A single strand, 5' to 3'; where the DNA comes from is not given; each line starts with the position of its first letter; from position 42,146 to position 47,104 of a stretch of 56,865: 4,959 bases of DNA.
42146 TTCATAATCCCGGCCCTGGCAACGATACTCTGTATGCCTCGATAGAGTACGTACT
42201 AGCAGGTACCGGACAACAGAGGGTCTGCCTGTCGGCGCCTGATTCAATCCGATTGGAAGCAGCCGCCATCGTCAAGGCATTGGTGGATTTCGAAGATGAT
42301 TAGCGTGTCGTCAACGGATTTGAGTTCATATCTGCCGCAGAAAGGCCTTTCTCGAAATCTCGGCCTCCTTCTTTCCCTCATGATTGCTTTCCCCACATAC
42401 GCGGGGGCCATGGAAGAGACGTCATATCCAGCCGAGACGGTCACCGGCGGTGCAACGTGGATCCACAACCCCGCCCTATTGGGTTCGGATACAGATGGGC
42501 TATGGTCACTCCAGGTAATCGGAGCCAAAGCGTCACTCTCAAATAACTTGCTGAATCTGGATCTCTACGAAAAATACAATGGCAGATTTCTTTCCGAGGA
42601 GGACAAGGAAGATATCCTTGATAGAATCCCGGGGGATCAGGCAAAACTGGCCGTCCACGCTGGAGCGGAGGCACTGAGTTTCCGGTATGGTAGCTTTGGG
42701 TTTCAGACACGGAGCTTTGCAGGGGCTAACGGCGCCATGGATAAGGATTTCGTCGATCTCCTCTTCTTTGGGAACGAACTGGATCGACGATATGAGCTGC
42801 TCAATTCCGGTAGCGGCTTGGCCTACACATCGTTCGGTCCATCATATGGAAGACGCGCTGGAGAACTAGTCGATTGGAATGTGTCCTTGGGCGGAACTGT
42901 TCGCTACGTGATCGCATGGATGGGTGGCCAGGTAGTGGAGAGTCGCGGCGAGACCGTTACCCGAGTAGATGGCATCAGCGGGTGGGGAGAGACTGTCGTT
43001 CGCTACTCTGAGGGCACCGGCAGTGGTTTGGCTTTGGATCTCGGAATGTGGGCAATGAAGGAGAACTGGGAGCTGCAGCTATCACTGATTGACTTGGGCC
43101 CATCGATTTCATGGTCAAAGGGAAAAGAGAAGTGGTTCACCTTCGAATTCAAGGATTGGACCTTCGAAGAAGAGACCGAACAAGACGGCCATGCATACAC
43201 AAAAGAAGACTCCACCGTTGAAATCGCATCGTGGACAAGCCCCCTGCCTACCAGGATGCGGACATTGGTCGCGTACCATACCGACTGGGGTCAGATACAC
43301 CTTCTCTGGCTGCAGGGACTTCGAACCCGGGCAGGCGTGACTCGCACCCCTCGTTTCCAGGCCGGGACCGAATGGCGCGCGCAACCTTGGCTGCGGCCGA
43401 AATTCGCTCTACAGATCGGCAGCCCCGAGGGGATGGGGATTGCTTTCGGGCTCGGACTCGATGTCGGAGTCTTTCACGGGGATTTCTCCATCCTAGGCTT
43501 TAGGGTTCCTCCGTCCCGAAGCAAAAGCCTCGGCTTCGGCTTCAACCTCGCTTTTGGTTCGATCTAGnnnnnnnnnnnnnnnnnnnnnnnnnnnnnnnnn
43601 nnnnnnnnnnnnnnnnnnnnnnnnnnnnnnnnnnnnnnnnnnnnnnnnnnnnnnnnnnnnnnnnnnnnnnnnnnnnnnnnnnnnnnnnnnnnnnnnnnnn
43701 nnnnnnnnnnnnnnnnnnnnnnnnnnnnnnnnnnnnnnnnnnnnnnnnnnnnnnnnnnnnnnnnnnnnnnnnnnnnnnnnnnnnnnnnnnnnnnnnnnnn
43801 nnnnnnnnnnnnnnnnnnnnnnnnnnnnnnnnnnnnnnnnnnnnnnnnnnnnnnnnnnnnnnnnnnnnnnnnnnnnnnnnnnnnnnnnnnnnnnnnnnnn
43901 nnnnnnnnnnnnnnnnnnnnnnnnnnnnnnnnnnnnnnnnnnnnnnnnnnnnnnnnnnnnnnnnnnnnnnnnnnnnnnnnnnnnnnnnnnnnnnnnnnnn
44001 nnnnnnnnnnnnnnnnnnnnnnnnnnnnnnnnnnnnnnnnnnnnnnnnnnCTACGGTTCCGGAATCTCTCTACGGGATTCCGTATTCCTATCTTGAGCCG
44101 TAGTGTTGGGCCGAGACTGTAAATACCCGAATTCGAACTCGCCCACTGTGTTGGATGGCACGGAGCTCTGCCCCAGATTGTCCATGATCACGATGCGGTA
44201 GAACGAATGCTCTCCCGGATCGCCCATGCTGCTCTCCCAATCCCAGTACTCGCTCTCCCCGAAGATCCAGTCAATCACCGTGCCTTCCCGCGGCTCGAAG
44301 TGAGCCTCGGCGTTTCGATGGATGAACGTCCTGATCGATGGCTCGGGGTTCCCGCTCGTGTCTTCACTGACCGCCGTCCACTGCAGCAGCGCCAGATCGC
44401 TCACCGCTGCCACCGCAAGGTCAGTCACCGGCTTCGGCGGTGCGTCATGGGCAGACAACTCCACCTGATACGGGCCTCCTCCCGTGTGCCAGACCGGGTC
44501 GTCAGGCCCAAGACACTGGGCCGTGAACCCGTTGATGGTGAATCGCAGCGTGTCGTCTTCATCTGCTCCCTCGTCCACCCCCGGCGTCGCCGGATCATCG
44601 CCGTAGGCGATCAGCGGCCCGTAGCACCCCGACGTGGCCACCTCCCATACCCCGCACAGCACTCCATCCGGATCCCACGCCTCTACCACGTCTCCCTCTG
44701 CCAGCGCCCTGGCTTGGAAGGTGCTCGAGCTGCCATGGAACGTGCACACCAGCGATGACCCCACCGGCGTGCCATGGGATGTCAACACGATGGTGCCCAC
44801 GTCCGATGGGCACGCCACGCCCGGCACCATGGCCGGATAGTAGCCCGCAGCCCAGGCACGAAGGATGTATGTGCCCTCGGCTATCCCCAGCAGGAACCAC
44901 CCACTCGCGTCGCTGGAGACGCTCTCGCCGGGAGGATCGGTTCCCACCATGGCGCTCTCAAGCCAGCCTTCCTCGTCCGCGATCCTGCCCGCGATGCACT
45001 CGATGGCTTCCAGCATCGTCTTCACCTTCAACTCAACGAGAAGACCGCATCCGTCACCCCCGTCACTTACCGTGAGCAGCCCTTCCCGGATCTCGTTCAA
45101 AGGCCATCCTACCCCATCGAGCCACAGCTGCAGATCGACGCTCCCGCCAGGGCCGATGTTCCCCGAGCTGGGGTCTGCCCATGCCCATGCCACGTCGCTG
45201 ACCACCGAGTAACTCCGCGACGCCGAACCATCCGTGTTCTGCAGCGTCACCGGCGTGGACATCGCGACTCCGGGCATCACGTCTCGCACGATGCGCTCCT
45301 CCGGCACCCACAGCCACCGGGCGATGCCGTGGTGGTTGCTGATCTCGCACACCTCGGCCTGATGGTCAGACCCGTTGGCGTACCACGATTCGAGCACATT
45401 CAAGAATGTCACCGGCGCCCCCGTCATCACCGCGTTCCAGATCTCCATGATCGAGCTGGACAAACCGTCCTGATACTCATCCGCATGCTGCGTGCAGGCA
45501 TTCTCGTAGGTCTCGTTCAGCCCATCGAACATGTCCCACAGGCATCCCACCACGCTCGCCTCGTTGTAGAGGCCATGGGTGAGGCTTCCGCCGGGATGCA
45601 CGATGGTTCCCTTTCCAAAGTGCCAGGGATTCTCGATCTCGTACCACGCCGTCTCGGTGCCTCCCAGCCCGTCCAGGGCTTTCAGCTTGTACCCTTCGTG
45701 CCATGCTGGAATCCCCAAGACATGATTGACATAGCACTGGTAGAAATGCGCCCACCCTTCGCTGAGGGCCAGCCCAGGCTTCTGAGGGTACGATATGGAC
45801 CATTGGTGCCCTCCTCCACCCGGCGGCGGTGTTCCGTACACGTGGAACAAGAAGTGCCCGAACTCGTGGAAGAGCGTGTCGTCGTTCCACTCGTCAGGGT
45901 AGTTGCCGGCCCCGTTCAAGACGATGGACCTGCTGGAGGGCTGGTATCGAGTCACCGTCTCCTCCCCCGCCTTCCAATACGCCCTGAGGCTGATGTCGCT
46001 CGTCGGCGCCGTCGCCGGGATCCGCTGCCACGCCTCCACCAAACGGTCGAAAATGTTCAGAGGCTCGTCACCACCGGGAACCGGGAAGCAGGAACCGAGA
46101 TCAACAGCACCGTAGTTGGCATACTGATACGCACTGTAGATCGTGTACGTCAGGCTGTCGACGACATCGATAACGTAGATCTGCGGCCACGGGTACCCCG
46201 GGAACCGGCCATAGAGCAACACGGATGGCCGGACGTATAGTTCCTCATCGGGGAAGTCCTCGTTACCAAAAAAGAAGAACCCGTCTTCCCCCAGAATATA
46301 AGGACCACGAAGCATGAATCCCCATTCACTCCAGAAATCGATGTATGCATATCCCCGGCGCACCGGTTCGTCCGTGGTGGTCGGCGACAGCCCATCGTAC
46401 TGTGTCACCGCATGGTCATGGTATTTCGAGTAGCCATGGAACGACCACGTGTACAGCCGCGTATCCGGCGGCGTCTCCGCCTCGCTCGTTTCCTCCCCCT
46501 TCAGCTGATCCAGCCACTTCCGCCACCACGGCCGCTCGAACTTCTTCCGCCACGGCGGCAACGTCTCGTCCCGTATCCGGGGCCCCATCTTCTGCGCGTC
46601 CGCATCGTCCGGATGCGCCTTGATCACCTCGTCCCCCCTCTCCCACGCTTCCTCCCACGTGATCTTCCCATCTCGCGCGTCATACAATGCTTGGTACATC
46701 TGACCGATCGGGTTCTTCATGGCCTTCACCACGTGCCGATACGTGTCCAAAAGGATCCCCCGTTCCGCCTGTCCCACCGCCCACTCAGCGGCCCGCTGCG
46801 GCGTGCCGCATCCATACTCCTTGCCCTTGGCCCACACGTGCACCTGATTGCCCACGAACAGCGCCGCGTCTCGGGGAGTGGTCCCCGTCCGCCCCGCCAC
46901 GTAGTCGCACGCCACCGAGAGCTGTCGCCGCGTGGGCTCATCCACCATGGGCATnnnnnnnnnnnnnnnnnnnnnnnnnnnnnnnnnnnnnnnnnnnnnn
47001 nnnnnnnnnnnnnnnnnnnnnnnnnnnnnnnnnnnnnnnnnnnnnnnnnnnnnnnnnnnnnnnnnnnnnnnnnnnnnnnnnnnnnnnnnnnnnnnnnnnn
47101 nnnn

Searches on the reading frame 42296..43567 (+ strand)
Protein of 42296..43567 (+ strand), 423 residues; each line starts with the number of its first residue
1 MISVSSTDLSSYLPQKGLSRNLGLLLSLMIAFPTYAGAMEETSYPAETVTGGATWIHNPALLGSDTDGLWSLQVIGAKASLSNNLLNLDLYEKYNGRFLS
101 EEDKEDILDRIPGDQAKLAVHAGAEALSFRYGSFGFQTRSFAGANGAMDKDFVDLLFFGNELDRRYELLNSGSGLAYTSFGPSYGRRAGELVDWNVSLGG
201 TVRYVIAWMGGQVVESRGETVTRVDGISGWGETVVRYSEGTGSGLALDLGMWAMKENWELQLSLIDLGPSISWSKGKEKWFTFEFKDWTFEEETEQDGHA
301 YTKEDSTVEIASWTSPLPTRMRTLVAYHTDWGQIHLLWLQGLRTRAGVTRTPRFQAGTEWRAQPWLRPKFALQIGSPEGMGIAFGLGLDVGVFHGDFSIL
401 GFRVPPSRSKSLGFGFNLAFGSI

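Call 25: search_protein_families(library=pfam, proteins=[window:42296-43567:+])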
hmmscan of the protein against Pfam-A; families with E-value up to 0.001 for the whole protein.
window:42296-43567:+ (423 aa): 1 family
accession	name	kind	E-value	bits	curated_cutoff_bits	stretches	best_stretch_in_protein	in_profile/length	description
PF18990.6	DUF5723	-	6.5e-17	62.7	26.8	1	65-393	6-369/376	Family of unknown function (DUF5723)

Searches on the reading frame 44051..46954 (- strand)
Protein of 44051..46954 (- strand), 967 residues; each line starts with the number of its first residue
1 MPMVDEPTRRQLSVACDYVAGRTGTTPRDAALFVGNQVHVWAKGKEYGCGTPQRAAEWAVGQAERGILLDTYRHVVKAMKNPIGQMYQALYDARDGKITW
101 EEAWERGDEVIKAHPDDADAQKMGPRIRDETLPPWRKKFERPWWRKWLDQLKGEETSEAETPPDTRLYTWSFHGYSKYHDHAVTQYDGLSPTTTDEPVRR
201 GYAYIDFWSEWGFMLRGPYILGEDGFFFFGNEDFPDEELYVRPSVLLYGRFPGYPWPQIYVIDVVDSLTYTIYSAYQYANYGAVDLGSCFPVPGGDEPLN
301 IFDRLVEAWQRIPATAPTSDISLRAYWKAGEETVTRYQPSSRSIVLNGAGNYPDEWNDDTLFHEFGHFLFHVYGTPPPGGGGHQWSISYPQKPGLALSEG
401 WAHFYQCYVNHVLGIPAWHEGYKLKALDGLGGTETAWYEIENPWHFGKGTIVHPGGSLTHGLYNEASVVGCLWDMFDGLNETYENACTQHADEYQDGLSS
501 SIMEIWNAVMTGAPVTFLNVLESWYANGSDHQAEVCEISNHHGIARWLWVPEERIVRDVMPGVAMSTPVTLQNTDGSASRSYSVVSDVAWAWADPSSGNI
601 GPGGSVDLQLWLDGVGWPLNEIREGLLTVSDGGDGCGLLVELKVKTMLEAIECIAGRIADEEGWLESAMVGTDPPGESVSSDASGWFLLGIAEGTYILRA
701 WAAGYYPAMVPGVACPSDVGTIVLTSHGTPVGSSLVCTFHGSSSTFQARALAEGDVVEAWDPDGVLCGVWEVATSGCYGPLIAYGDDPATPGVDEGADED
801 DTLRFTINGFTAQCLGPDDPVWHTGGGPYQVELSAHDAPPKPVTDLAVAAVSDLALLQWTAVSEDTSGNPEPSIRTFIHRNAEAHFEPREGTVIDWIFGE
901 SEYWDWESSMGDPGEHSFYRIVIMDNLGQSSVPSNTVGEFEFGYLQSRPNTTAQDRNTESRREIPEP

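Call 25: search_protein_families(library=pfam, proteins=[window:44051-46954:-])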
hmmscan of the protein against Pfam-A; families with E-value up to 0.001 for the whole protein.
window:44051-46954:- (967 aa): 1 family
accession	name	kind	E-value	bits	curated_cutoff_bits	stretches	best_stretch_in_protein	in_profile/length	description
PF13620.12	CarboxypepD_reg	-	0.00046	20.9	32.3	0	654-716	2-70/82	Carboxypeptidase regulatory-like domain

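Call 94: list_cluster_members(proteins=[window:44051-46954:-, window:42296-43567:+, window:41137-42303:+, window:46938-47624:-, window:46938-47651:-, window:34191-35855:+, window:34305-35855:+, window:31022-33943:-, window:31022-33901:-, window:48865-50217:+])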
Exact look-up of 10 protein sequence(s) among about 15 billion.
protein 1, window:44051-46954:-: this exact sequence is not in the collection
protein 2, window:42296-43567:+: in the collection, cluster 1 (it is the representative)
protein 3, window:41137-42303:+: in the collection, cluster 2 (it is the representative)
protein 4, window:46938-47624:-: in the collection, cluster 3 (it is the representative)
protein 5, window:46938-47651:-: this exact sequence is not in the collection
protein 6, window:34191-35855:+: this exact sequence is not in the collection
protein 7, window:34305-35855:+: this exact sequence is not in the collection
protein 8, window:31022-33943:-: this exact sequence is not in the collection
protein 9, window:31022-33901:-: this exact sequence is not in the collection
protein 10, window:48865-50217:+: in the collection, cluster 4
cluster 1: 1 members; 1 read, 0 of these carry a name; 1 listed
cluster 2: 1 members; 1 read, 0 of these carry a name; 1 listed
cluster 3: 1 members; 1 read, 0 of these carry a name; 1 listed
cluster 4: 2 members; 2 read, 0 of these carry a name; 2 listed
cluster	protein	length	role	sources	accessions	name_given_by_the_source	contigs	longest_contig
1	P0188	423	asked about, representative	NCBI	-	-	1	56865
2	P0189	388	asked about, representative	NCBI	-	-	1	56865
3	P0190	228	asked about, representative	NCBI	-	-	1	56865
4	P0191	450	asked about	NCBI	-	-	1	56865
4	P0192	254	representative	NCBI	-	-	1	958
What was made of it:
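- Tried and rejected: Cluster look-ups for genes flanking B, C and D: no usable sister-lineage contig (call 94).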
